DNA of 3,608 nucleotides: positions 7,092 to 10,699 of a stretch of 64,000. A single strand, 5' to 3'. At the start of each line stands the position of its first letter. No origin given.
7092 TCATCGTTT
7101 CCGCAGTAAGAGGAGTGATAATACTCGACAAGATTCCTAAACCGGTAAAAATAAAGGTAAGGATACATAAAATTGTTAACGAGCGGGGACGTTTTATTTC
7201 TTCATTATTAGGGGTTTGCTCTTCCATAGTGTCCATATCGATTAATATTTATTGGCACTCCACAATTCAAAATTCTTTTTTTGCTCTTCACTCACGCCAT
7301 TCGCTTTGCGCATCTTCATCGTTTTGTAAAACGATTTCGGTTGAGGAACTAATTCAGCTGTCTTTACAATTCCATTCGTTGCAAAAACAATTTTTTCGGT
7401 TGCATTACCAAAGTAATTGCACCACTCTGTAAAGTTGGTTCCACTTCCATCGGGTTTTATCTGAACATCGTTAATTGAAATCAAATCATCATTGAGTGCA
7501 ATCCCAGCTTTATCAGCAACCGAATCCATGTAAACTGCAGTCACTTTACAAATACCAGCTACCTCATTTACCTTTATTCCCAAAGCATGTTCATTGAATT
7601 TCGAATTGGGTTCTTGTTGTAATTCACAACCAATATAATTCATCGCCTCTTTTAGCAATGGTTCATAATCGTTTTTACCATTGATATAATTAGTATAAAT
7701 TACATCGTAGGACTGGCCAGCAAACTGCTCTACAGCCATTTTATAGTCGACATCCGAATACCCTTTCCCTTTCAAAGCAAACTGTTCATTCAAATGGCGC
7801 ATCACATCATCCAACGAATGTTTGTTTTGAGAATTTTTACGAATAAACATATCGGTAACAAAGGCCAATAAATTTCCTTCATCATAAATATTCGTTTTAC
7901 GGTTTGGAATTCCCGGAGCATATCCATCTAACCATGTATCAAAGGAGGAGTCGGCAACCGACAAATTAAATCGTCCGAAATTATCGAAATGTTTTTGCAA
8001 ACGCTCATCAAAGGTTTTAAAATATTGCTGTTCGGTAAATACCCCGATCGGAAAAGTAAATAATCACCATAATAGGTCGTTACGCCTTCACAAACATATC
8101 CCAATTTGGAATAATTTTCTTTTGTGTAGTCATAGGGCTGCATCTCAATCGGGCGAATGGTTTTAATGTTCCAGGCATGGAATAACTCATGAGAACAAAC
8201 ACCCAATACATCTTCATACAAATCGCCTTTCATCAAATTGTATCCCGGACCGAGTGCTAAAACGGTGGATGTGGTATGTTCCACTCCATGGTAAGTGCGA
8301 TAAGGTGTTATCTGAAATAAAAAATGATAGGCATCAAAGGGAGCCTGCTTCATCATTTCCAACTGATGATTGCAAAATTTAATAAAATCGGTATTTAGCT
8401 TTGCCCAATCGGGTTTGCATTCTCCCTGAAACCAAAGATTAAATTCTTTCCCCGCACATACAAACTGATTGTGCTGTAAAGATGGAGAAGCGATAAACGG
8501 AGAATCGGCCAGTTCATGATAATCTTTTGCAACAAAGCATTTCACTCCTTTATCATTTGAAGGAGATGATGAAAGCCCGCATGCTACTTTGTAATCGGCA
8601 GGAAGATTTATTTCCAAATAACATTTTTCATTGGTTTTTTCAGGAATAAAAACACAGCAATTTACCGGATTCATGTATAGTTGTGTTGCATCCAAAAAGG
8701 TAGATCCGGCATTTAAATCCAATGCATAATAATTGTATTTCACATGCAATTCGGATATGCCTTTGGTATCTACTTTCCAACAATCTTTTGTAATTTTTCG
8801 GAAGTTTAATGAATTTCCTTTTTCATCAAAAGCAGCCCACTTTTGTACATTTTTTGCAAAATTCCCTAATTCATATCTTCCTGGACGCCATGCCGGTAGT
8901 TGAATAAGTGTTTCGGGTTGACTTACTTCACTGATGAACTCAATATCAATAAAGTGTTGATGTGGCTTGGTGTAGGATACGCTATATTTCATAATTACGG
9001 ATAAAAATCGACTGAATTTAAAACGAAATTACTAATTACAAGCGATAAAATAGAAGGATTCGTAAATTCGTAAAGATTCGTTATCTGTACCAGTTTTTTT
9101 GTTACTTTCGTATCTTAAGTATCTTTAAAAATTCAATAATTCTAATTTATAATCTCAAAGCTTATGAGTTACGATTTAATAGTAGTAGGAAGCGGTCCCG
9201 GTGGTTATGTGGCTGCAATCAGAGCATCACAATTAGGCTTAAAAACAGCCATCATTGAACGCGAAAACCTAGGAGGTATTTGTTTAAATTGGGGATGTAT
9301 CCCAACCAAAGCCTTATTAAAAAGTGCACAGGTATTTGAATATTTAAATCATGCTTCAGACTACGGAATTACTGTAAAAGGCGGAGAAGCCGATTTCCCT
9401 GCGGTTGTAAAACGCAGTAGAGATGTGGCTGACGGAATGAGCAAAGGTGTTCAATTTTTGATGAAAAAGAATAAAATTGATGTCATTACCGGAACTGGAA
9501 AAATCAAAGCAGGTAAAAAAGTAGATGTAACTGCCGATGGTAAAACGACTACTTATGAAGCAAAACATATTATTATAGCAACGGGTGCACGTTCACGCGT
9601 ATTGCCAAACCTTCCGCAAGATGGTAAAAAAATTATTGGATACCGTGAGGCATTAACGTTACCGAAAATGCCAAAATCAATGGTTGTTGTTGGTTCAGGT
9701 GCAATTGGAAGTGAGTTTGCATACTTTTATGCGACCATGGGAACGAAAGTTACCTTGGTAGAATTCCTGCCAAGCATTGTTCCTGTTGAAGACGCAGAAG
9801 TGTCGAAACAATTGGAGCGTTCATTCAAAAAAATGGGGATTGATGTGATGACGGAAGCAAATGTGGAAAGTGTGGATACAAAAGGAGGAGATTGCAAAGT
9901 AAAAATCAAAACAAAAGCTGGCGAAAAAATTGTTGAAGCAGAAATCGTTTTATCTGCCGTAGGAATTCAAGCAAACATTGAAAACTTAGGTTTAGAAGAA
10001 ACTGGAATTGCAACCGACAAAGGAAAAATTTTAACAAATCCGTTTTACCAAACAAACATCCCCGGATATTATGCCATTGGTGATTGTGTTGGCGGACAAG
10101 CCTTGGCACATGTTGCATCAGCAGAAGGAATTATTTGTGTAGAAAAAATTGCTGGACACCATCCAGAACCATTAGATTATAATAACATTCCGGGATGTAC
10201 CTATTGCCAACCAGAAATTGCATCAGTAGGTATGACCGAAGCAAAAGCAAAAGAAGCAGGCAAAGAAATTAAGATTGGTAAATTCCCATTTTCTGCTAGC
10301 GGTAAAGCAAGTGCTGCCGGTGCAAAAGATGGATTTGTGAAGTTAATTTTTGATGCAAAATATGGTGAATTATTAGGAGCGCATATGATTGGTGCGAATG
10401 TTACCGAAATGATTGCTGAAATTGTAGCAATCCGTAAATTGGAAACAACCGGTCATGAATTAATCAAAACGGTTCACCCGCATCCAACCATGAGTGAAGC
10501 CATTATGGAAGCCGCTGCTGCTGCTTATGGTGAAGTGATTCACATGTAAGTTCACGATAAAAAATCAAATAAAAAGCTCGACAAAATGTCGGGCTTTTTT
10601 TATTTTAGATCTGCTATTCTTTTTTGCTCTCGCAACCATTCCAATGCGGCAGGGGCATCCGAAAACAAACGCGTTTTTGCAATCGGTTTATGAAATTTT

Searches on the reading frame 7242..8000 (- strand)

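Call 77: search_protein_families(library=pfam, proteins=[window:7242-8000:-], max_evalue=0.001)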
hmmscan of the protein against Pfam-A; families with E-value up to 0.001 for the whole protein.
window:7242-8000:- (252 aa): 2 families
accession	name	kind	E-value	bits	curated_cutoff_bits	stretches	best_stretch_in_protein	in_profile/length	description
PF05299.18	Peptidase_M61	-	1.5e-05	25.8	22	1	2-45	73-118/118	M61 glycyl aminopeptidase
PF17820.7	PDZ_6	-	7.1e-05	22.9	27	1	153-185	2-31/54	PDZ domain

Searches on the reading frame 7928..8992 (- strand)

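Call 8: search_protein_families(library=pfam, proteins=[window:7928-8992:-], max_evalue=0.001)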
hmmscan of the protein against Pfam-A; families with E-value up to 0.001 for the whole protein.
window:7928-8992:- (354 aa): 2 families
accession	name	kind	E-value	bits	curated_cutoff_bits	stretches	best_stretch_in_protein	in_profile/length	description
PF17899.6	Peptidase_M61_N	-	1e-45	156.2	23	1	2-169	1-167/168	Peptidase M61 N-terminal domain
PF05299.18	Peptidase_M61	-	3.9e-24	85.7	22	1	262-334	2-74/118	M61 glycyl aminopeptidase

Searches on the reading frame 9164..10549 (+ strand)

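Call 8: search_protein_families(library=pfam, proteins=[window:9164-10549:+], max_evalue=0.001)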
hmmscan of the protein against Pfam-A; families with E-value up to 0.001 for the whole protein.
window:9164-10549:+ (461 aa): 14 families
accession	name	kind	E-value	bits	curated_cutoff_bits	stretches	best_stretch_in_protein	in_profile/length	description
PF07992.20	Pyr_redox_2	-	2.7e-71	240.8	26.1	1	3-322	1-291/291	Pyridine nucleotide-disulphide oxidoreductase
PF02852.28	Pyr_redox_dim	-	2.9e-38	130.9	25.3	1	342-451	1-110/110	Pyridine nucleotide-disulphide oxidoreductase, dimerisation domain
PF00070.33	Pyr_redox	-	4.1e-24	85.3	22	1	173-250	2-79/82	Pyridine nucleotide-disulphide oxidoreductase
PF13738.12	Pyr_redox_3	-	6.1e-17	62.3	30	1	6-306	1-305/305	Pyridine nucleotide-disulphide oxidoreductase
PF12831.13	FAD_oxidored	-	1.1e-10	41.8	27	1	4-141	1-145/416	FAD dependent oxidoreductase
PF01266.30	DAO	-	1.2e-09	38.6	27.9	0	208-273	146-208/353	FAD dependent oxidoreductase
PF00890.30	FAD_binding_2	-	3.4e-09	36.9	20.4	1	4-42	1-39/414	FAD binding domain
PF13450.12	NAD_binding_8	-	3.6e-08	34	21.9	0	7-40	1-35/68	NAD(P)-binding Rossmann-like domain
PF03486.20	HI0933_like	-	1.2e-07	31.9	50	0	4-35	2-33/244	HI0933-like protein Rossmann domain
PF01134.28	GIDA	-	1.4e-07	31.4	22.1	1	4-142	1-150/391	Glucose inhibited division protein A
PF13434.12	Lys_Orn_oxgnase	-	2.4e-06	27.4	21.3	1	88-212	104-232/339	L-lysine 6-monooxygenase/L-ornithine 5-monooxygenase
PF01494.25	FAD_binding_3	-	1.9e-05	24.5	22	0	4-34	3-33/349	FAD binding domain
PF01946.23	Thi4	-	0.00023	20.9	26.2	0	2-34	17-50/235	Thi4 family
PF02737.24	3HCDH_N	-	0.00024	21.5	22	1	174-236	3-62/180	3-hydroxyacyl-CoA dehydrogenase, NAD binding domain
